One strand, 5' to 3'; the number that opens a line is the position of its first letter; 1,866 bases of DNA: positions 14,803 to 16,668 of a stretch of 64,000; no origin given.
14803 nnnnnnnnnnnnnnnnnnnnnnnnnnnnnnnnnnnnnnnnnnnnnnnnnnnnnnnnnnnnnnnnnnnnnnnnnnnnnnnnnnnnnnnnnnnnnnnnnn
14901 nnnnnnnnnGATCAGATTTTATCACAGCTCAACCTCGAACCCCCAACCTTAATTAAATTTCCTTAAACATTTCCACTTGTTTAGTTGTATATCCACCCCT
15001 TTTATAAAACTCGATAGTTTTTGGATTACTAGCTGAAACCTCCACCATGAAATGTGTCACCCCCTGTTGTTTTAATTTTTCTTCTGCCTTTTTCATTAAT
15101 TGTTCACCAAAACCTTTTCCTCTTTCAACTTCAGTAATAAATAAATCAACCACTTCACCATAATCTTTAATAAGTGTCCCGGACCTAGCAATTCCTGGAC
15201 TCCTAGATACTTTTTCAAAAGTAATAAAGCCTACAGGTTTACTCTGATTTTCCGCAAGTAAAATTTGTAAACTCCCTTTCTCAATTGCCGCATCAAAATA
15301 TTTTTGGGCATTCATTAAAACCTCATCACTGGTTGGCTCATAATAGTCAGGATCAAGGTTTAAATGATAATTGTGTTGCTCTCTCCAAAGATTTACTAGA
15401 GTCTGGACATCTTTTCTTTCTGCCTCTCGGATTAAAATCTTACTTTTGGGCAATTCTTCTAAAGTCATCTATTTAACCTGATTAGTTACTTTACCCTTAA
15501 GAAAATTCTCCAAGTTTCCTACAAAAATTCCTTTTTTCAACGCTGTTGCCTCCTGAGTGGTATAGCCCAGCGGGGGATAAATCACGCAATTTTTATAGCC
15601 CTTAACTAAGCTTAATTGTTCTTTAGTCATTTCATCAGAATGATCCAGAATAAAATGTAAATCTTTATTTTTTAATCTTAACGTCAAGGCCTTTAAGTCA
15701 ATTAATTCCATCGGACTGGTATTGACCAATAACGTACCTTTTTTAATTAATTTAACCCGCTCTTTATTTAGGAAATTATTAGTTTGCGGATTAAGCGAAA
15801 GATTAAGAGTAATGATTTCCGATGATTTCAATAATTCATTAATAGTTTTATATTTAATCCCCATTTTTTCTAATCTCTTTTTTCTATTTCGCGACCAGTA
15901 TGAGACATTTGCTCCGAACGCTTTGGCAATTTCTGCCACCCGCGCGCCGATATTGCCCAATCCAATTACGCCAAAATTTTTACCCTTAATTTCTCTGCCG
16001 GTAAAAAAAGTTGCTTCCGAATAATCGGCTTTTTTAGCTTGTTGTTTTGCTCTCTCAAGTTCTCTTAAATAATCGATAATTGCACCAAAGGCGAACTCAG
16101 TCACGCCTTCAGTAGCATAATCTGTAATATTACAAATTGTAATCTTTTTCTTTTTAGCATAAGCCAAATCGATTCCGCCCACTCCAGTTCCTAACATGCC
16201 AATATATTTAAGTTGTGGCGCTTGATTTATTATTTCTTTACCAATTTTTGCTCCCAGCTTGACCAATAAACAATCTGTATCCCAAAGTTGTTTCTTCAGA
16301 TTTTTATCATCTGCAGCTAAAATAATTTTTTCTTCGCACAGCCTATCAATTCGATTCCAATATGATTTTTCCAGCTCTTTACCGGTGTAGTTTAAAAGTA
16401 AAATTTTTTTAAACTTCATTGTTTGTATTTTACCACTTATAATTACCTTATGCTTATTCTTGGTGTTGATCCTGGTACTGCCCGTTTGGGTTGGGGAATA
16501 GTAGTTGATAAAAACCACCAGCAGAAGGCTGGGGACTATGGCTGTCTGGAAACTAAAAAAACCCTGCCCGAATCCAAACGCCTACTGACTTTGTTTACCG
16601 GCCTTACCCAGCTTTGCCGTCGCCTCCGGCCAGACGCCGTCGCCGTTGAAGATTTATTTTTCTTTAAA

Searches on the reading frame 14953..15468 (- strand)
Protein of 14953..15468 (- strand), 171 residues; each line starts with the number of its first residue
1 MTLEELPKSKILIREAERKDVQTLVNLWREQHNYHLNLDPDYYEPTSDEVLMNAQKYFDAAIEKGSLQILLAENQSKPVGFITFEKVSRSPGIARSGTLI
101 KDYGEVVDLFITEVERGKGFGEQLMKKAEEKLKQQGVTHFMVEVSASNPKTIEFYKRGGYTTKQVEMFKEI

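Call 8: search_protein_families(library=pfam, proteins=[window:14953-15468:-], max_evalue=0.001)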
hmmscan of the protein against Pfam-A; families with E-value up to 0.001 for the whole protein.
window:14953-15468:- (171 aa): 6 families
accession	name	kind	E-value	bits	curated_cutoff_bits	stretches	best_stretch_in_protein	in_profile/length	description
PF00583.31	Acetyltransf_1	-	7.8e-16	58.8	20.7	1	51-158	23-115/116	Acetyltransferase (GNAT) family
PF13673.13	Acetyltransf_10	-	4.3e-12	46.6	23.6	1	56-166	20-113/128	Acetyltransferase (GNAT) domain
PF13508.13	Acetyltransf_7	-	5.6e-11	43.1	27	1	68-161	4-83/84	Acetyltransferase (GNAT) domain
PF08445.16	FR47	-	2.5e-07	31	22.1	1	96-166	14-83/86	FR47-like protein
PF13302.13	Acetyltransf_3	-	4.2e-05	24.7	25.4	1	11-160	2-137/138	Acetyltransferase (GNAT) domain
PF13420.13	Acetyltransf_4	-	0.00018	22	24.3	1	13-164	1-138/155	Acetyltransferase (GNAT) domain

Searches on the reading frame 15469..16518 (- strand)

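Call 8: search_protein_families(library=pfam, proteins=[window:15469-16518:-], max_evalue=0.001)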
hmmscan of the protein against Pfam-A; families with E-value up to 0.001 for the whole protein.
window:15469-16518:- (349 aa): 3 families
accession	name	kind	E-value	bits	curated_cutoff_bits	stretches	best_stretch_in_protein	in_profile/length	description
PF02826.25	2-Hacid_dh_C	-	1.6e-36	125.8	25.1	1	145-315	2-175/178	D-isomer specific 2-hydroxyacid dehydrogenase, NAD binding domain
PF00389.36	2-Hacid_dh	-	1.5e-18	67.2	24.6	1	62-348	21-133/134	D-isomer specific 2-hydroxyacid dehydrogenase, catalytic domain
PF03446.21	NAD_binding_2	-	4.4e-11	43.5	21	1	182-290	2-115/161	NAD binding domain of 6-phosphogluconate dehydrogenase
